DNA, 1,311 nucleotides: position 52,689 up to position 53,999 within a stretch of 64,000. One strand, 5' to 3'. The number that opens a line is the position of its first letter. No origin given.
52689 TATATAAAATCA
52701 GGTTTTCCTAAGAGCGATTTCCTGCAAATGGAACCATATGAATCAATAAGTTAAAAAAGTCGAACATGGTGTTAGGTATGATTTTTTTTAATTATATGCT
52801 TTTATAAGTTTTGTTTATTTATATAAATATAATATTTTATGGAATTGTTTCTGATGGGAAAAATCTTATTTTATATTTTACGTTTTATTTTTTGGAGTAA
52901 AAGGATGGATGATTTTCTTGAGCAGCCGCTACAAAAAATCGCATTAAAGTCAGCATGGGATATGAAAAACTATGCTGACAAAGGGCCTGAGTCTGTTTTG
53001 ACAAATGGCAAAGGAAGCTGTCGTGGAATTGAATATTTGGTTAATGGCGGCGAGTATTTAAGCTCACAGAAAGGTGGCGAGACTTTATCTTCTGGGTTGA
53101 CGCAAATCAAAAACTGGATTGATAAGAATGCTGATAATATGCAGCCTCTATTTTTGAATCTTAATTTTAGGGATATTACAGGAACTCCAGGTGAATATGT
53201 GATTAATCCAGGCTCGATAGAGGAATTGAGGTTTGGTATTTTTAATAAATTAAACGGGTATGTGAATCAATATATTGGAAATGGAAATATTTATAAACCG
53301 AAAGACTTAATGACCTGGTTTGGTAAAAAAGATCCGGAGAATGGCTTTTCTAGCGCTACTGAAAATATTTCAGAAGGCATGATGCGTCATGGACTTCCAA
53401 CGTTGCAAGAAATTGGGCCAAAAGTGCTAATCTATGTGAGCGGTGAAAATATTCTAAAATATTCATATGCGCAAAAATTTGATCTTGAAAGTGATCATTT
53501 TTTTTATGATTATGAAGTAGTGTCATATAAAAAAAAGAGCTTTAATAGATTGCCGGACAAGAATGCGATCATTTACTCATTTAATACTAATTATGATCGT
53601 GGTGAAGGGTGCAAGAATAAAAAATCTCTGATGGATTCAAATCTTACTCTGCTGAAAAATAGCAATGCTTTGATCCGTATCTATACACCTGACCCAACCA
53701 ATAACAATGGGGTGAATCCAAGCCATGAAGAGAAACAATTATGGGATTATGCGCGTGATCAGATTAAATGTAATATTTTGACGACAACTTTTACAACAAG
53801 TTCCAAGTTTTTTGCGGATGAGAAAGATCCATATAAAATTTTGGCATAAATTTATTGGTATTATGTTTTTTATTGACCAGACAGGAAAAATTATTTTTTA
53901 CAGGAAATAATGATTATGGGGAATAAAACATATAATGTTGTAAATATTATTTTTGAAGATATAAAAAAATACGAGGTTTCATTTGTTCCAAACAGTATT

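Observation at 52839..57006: AT-rich three-gene cassette of unrecognisable proteins beside the tRNA-Phe hotspot: best candidate for an undescribed (membrane-targeting or toxin-like) system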

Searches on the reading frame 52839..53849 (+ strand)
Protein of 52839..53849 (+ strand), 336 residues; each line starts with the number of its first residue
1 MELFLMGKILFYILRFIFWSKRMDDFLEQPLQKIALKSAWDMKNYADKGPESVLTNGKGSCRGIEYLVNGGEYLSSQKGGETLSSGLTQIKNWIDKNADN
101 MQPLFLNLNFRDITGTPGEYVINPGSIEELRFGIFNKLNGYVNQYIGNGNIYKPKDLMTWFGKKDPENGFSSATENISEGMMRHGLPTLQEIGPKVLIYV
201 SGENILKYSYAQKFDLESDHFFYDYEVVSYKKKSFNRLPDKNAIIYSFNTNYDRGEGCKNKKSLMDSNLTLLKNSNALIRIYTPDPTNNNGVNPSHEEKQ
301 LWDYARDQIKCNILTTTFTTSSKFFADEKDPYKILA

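Call 4: search_protein_families(library=pfam, proteins=[window:52839-53849:+], max_evalue=1)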
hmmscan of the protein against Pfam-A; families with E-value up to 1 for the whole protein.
window:52839-53849:+ (336 aa): 1 family
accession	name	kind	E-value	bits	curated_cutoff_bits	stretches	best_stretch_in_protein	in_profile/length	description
PF16670.11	PI-PLC-C1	-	7.9e-05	22.3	29.9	1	81-216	111-230/329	Phosphoinositide phospholipase C, Ca2+-dependent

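Call 5: search_protein_families(library=ncbifam, proteins=[window:52839-53849:+], max_evalue=1)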
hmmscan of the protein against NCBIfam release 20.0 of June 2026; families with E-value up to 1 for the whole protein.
window:52839-53849:+ (336 aa): 0 families

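Call 6: search_protein_families(library=padloc, proteins=[window:52839-53849:+], max_evalue=1)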
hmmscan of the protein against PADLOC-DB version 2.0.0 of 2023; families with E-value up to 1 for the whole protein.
window:52839-53849:+ (336 aa): 0 families

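Call 7: search_solved_structures(query=window:52839-53849:+, max_evalue=10, show_alignments=2)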
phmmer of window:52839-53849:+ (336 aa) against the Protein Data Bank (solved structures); distinct sequences matched with E-value up to 10: 4.
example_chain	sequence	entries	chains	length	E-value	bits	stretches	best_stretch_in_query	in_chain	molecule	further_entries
3edd_A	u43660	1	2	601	0.95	11.8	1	171-243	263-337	Cyclomaltodextrinase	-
3edf_A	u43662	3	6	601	0.95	11.8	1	171-243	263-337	Cyclomaltodextrinase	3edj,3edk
1h3g_A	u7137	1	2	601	1.1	11.6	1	171-240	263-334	Cyclomaltodextrinase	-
3ede_A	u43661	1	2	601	1.1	11.6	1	171-240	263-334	Cyclomaltodextrinase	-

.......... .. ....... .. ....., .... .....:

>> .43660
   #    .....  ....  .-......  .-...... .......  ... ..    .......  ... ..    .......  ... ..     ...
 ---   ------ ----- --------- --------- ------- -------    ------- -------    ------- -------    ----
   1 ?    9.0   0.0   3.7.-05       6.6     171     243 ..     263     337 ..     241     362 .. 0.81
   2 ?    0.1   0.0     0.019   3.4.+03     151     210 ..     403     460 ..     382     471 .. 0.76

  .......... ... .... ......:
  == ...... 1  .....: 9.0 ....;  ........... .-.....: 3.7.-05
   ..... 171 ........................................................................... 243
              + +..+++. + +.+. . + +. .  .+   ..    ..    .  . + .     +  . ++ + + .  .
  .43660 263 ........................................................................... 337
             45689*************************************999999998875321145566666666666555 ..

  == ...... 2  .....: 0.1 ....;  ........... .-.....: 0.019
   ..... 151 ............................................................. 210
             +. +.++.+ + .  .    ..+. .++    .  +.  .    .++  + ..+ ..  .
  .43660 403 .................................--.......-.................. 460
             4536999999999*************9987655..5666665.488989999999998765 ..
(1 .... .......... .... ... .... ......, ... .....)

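Call 11: find_homologous_proteins(query=window:52839-53849:+, max_evalue=0.001)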
Query window:52839-53849:+ (336 aa): 2 proteins with E <= 0.001 among 806 candidates.
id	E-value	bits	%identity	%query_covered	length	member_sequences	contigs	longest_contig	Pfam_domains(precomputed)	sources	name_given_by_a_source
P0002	6.7e-212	721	100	93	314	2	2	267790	-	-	-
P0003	6.4e-18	83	30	92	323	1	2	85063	-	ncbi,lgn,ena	-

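Call 13: find_encoding_contigs(protein=P0003, flank=10000, max_places=6)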
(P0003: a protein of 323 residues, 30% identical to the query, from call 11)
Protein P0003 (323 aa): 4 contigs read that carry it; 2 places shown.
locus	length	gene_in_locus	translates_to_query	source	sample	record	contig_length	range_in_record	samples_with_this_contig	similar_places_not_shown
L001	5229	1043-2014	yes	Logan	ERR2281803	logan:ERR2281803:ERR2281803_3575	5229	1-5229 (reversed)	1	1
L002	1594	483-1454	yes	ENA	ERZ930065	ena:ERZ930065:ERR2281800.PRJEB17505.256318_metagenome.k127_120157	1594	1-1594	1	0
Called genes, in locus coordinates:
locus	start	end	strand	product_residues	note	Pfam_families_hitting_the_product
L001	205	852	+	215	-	-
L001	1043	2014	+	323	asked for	-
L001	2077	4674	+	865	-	-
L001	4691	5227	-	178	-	?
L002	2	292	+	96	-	?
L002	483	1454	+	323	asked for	-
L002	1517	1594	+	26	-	?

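Call 33: search_solved_structures(query=A3, max_evalue=10, show_alignments=3)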
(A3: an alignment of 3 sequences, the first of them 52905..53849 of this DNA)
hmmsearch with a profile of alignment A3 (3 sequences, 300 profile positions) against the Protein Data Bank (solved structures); distinct sequences matched with E-value up to 10: 7.
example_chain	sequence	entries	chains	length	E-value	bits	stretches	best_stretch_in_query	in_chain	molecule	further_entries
5fyo_A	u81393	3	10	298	0.022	17.5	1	57-201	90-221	PHOSPHOINOSITOL-SPECIFIC PHOSPHOLIPASE C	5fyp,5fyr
7nli_A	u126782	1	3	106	0.11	15.2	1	135-196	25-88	Ty1 Gag p22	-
7nlg_A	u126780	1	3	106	0.12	15.1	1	136-196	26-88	Ty1 Gag p22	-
9rxx_A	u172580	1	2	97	0.12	15.1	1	136-195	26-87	Capsid protein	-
7nlh_A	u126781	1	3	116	0.13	15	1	135-196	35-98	Ty1 Gag p22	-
9rxw_A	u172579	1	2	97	0.13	15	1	136-195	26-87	Capsid protein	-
9rxy_A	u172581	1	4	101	0.17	14.6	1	136-196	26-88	Domesticated Restriction of Ty1-Prime Relic 2 (Drt2)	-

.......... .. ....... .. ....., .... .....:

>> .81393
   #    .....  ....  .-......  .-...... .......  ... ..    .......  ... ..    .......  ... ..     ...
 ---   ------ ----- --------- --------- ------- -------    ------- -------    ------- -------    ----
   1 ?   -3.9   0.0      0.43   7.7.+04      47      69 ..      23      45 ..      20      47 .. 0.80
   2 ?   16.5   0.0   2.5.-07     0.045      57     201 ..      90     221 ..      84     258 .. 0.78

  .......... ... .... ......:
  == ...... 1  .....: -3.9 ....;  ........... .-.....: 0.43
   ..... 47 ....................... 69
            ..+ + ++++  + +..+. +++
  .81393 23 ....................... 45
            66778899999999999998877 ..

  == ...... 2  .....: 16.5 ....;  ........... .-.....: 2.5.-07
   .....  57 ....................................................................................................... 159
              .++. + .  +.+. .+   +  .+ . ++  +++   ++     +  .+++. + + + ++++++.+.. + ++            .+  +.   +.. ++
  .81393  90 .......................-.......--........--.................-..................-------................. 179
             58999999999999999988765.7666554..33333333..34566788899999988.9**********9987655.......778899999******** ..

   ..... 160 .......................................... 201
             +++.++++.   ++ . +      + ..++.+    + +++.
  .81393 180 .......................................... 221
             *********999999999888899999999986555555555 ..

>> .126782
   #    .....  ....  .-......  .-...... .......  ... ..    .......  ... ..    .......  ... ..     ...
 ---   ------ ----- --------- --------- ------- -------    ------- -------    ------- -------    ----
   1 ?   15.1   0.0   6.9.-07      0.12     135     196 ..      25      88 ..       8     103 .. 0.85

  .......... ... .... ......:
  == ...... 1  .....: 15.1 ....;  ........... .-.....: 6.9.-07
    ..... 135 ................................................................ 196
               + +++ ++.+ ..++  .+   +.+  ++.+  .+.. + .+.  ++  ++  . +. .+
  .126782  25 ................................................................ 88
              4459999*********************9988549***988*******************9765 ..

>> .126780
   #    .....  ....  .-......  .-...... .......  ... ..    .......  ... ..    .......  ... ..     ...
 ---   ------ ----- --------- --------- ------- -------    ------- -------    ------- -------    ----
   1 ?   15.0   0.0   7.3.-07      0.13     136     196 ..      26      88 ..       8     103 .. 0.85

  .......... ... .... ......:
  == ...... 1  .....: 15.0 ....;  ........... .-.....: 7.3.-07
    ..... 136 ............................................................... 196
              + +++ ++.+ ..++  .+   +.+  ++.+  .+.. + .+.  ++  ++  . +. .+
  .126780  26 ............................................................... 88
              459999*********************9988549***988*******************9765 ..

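Call 34: search_protein_families(library=pfam, alignment_id=A3, max_evalue=1)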
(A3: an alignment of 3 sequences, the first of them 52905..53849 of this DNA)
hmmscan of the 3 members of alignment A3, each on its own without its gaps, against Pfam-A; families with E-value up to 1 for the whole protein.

A. member 1, window:52905-53849:+ (314 aa): 1 family
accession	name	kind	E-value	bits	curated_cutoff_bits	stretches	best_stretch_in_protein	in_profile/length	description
PF16670.11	PI-PLC-C1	-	6.8e-05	22.5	29.9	1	59-194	111-230/329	Phosphoinositide phospholipase C, Ca2+-dependent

B. families by the number of members that match (of 3 scanned): 3 families
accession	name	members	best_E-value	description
PF16670.11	PI-PLC-C1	2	2.5e-06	Phosphoinositide phospholipase C, Ca2+-dependent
PF25506.1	TIM-barrel_MTC6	1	0.001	MTC6 partial TIM-barrel domain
PF12246.13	MKT1_C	1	0.16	Temperature dependent protein affecting M2 dsRNA replication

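Call 53: find_related_loci(query=A3, collection=metagenome_contigs, flank=10000)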
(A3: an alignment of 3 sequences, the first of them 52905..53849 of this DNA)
Query A3 (314 aa) in metagenome_contigs; peptide patterns used: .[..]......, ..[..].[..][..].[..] (x = any residue, [..] = any of these).
194 stretches matched a pattern, but none encodes a relative of the query by tblastn (E <= 1e-3).

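Call 57: list_cluster_members(proteins=[P0003, P0004, P0005, P0006, P0007, P0008, L001:205-852:+, L006:162-1061:+])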
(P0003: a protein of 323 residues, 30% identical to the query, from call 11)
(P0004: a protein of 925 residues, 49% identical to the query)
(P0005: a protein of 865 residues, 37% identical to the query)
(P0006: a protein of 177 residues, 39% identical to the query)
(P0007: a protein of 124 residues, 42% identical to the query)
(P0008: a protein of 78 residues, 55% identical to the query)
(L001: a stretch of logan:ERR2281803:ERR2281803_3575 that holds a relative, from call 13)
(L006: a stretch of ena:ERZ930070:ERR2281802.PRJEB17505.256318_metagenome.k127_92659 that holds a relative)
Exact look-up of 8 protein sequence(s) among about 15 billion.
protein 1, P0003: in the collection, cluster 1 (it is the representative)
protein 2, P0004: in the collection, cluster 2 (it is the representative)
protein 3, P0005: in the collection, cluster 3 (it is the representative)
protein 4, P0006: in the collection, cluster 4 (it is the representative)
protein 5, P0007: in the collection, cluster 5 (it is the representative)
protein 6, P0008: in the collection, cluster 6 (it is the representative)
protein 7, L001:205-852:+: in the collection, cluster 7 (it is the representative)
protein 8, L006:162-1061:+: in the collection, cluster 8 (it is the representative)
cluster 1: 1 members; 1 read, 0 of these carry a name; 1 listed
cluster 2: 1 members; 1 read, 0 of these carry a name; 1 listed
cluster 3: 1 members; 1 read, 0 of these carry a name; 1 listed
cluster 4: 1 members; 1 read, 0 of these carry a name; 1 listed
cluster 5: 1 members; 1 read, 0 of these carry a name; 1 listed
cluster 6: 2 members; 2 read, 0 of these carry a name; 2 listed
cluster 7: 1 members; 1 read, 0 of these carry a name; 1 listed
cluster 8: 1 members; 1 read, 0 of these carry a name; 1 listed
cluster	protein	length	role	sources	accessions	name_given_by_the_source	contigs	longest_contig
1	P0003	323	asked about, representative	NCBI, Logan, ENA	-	-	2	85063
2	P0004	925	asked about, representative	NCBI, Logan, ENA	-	-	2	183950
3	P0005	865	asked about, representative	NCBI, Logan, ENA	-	-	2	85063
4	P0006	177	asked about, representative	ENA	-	-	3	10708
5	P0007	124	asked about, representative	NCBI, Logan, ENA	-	-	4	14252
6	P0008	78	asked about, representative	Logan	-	-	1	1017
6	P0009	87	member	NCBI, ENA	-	-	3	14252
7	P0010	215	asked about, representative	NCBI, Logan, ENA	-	-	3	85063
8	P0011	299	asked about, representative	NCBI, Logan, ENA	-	-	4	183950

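Call 70: search_solved_structures(query=P0011, max_evalue=10, show_alignments=3)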
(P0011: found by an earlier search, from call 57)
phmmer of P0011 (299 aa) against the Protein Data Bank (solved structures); distinct sequences matched with E-value up to 10: 0.

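Call 76: find_encoding_contigs(protein=P0011, flank=10000, max_places=8)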
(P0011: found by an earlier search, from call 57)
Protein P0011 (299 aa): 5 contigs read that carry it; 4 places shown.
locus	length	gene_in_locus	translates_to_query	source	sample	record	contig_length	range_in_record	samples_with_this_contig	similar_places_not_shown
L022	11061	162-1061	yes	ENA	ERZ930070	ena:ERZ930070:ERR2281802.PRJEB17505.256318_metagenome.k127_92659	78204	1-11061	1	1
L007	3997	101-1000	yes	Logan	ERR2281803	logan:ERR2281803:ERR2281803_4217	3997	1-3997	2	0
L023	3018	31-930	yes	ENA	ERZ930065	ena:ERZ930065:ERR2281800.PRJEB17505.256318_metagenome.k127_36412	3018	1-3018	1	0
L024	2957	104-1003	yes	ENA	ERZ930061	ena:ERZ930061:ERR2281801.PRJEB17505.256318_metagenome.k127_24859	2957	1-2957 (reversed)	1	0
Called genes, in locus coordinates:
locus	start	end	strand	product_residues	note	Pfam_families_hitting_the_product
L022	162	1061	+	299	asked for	PF16670:PI-PLC-C1 (weak)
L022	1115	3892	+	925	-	-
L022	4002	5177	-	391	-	PF00089:Trypsin, PF13365:Trypsin_2, PF00595:PDZ (weak), PF13180:PDZ_2, PF17820:PDZ_6 (weak)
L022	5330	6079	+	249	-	PF01784:DUF34_NIF3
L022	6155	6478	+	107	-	PF00462:Glutaredoxin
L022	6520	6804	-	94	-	PF05016:ParE_toxin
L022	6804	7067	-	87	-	PF27535:RelB3_C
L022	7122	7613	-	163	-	PF05685:Uma2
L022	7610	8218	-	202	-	PF00929:RNase_T, PF16473:Rv2179c-like (weak)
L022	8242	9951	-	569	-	PF00696:AA_kinase, PF00583:Acetyltransf_1, PF13673:Acetyltransf_10, PF13508:Acetyltransf_7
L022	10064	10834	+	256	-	PF00753:Lactamase_B, PF12706:Lactamase_B_2 (weak)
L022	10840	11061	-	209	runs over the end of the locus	-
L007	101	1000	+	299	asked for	PF16670:PI-PLC-C1 (weak)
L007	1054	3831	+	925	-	-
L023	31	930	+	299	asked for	PF16670:PI-PLC-C1 (weak)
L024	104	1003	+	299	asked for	PF16670:PI-PLC-C1 (weak)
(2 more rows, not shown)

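Call 85: search_protein_families(library=phrogs, proteins=[window:52905-53849:+, P0010, P0011, P0003], max_evalue=0.01)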
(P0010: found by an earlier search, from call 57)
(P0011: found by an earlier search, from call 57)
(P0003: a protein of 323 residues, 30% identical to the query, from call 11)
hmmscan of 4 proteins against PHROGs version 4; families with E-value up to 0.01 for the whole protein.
window:52905-53849:+ (314 aa): 0 families

P0010 (215 aa): 0 families

P0011 (299 aa): 0 families

P0003 (323 aa): 0 families

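Call 103: search_protein_families(library=padloc, proteins=[P0011, P0003, P0010], max_evalue=0.1)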
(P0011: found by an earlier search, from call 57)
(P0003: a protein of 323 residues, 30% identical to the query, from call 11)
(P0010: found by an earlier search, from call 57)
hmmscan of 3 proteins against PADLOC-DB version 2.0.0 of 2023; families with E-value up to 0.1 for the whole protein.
P0011 (299 aa): 0 families

P0003 (323 aa): 0 families

P0010 (215 aa): 0 families
